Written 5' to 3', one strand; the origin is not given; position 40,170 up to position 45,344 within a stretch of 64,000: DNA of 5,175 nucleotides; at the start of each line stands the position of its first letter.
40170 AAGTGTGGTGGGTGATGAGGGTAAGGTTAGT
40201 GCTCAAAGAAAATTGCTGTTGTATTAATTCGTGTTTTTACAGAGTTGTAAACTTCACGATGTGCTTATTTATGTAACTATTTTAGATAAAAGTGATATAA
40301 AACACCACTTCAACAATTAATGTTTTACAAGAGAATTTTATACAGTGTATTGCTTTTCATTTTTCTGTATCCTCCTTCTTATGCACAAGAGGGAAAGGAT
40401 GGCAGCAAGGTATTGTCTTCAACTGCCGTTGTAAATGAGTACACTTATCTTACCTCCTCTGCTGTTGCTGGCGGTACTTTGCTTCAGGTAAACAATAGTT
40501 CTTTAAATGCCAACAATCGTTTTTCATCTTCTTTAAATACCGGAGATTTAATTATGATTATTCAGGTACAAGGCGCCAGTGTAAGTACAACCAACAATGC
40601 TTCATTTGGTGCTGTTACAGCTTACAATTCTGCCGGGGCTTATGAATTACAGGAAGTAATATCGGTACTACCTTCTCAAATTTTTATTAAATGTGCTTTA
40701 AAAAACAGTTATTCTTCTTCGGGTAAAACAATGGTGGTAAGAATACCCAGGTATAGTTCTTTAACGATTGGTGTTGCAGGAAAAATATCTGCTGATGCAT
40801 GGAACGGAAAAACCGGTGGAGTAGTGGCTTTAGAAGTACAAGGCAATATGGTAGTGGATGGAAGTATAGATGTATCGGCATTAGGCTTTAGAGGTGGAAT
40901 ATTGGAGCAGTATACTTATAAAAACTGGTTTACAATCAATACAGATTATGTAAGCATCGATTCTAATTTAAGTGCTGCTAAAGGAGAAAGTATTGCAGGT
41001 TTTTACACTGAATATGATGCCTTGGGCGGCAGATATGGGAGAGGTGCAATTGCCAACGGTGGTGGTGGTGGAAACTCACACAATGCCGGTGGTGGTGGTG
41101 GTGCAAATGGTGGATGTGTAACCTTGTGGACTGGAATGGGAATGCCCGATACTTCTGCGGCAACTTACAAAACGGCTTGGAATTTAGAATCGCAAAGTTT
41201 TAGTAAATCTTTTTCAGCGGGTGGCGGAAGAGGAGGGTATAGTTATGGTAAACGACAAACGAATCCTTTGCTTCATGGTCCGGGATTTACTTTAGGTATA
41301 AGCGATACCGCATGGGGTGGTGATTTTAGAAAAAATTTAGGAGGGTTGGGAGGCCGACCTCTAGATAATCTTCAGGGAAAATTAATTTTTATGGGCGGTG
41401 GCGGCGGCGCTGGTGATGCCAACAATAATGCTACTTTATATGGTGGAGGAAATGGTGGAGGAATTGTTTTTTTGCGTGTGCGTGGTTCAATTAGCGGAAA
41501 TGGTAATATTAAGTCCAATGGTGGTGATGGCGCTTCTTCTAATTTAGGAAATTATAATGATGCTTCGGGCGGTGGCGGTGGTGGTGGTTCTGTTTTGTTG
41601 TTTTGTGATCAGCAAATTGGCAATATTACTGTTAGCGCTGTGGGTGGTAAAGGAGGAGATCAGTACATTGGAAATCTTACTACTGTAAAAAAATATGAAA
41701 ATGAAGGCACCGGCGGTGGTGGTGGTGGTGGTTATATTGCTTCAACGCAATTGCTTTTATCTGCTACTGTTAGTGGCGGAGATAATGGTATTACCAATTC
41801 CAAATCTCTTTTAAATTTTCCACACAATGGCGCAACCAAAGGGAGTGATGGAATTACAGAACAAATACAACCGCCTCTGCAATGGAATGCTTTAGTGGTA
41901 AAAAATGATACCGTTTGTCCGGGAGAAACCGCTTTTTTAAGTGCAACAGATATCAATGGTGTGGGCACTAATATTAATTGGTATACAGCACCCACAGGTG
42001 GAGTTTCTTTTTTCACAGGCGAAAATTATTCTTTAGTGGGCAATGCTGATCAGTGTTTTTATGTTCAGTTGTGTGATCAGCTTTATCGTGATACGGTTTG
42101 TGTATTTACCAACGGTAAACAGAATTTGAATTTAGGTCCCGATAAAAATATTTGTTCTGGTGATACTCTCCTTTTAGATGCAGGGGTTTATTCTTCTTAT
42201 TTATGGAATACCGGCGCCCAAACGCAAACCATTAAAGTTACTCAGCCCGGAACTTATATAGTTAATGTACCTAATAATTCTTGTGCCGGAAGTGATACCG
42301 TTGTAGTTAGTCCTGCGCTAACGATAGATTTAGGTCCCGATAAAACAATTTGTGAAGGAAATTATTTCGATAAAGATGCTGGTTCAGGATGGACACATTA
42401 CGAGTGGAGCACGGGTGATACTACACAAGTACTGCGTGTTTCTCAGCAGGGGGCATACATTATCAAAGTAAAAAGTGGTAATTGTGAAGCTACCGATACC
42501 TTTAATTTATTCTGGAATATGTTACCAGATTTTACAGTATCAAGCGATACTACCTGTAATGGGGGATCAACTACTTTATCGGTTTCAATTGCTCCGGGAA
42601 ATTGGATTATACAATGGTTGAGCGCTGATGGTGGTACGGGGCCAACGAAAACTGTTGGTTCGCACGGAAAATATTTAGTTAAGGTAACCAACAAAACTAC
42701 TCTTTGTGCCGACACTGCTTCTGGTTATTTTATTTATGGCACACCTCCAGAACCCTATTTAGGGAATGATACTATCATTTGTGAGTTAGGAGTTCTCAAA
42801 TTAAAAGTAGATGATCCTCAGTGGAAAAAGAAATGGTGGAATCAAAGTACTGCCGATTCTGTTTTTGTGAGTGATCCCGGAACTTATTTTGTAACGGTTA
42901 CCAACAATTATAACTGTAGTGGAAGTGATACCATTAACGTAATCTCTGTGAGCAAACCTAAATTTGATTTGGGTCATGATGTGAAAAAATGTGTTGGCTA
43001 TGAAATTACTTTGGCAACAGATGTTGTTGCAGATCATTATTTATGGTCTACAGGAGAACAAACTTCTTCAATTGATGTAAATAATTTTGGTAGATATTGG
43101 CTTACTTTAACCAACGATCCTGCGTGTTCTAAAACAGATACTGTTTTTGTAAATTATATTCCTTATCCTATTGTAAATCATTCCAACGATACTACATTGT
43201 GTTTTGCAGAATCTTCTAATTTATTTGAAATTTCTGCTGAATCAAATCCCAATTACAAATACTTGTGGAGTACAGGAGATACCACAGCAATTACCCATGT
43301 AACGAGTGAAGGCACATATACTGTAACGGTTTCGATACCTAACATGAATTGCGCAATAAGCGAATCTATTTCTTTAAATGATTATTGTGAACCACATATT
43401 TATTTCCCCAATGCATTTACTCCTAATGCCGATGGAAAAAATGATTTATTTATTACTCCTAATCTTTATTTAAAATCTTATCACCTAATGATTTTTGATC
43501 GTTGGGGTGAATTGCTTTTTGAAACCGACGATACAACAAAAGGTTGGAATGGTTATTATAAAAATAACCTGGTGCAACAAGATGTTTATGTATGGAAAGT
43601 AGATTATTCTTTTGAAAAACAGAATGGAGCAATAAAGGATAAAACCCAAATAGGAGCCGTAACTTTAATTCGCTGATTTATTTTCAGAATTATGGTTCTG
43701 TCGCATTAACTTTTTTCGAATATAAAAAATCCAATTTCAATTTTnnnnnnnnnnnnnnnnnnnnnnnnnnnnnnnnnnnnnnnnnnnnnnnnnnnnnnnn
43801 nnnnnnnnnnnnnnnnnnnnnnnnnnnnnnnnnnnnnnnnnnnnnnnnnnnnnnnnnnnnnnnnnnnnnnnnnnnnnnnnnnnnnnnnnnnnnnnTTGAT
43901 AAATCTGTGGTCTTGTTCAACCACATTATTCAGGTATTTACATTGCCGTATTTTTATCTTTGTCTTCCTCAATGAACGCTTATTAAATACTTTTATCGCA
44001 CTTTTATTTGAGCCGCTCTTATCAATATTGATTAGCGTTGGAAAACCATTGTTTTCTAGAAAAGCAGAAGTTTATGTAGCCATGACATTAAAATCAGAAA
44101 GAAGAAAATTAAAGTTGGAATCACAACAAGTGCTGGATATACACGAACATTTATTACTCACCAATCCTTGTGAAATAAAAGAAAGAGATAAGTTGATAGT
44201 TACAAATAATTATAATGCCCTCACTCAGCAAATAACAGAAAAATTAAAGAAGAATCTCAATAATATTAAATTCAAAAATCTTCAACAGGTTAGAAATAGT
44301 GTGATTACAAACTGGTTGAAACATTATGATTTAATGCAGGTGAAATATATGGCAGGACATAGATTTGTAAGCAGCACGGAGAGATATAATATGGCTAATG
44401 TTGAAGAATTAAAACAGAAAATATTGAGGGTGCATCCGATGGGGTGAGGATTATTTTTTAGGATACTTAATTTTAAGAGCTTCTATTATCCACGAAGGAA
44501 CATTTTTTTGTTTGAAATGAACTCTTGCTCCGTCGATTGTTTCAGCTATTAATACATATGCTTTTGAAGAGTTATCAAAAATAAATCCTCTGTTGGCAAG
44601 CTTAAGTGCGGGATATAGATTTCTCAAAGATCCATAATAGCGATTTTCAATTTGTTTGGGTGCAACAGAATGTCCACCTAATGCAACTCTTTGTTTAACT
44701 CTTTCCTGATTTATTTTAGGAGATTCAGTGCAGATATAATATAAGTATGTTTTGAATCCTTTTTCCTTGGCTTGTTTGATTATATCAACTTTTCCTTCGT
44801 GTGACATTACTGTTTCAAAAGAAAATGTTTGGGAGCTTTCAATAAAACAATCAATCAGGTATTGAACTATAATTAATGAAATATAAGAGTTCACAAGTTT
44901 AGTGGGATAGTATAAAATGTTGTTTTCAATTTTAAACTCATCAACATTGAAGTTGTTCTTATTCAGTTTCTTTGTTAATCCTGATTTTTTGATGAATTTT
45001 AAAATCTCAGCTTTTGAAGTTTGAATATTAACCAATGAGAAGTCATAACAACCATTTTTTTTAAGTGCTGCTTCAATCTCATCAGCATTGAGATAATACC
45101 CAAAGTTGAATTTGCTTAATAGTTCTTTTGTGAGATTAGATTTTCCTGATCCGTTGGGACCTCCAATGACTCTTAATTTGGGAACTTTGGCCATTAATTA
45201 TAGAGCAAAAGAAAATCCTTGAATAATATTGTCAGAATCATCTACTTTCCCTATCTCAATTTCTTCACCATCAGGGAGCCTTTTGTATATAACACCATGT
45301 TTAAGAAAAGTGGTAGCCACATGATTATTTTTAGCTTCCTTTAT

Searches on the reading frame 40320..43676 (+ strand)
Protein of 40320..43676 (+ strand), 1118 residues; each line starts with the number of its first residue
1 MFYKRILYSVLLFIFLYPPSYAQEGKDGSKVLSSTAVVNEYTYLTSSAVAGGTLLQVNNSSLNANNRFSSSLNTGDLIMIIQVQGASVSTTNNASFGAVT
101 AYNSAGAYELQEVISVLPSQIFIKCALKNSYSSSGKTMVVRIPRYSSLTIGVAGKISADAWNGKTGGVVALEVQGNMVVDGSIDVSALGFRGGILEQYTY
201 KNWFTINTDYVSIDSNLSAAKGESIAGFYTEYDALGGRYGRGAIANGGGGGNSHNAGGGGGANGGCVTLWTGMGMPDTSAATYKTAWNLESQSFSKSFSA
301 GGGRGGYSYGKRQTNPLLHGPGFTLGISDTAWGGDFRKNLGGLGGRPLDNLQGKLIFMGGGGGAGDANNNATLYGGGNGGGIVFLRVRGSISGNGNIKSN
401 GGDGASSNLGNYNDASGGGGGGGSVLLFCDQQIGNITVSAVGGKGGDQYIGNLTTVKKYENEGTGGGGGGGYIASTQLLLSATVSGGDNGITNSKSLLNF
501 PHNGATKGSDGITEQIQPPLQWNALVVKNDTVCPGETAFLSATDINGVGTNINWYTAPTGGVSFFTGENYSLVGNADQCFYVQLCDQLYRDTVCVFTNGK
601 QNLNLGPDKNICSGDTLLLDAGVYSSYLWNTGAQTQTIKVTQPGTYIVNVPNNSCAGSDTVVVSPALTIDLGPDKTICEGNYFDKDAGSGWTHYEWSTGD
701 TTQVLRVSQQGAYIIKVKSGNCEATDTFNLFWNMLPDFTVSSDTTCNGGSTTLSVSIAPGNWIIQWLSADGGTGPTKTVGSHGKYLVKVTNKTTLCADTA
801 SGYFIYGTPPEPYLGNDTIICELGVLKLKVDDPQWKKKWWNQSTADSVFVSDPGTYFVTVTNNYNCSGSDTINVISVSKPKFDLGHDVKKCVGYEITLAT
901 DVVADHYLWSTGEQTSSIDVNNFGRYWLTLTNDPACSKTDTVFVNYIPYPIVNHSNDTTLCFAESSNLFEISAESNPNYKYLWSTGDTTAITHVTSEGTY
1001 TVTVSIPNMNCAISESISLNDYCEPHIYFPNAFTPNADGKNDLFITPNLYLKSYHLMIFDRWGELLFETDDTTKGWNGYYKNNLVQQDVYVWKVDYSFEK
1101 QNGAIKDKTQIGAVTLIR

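Call 74: search_protein_families(library=pfam, proteins=[window:40320-43676:+], max_evalue=0.01)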
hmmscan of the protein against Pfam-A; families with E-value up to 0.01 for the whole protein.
window:40320-43676:+ (1118 aa): 3 families
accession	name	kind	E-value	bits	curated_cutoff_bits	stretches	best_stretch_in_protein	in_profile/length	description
PF13585.12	CHU_C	-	7.9e-14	52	27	1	1029-1100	3-74/86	CHU_C Type IX secretion signal domain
PF19081.6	Ig_7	-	7.4e-09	36.2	27.3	1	526-585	6-65/84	Ig-like domain CHU_C associated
PF24312.1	Ig-like_POM152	-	0.00033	21.4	27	0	634-658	57-82/89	Nucleoporin POM152, Ig-like domain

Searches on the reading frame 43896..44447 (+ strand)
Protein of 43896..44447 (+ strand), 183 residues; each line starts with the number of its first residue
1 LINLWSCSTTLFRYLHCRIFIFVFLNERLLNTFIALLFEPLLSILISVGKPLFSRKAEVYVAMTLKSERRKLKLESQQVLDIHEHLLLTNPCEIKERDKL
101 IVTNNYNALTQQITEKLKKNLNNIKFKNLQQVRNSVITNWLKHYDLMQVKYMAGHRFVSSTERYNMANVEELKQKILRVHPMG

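Call 74: search_protein_families(library=pfam, proteins=[window:43896-44447:+], max_evalue=0.01)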
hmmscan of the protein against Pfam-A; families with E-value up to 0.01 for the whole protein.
window:43896-44447:+ (183 aa): 1 family
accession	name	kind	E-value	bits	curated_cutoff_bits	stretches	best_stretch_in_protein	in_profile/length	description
PF00589.27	Phage_integrase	-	0.0047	17.2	27.1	1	58-169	55-170/172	Phage integrase family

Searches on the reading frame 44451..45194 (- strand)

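Call 74: search_protein_families(library=pfam, proteins=[window:44451-45194:-], max_evalue=0.01)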
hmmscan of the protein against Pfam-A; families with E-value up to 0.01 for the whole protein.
window:44451-45194:- (247 aa): 4 families
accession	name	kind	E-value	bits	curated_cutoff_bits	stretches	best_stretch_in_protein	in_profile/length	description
PF06414.18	Zeta_toxin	-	2.4e-07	30.8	22.3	1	109-194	83-171/199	Zeta toxin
PF13671.12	AAA_33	-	0.00014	22.6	27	0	9-48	3-41/143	AAA domain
PF13238.12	AAA_18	-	0.00055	20.8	29.4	1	9-80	2-66/128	AAA domain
PF02463.25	SMC_N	-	0.0023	17.9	40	1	5-46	24-67/220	RecF/RecN/SMC N terminal domain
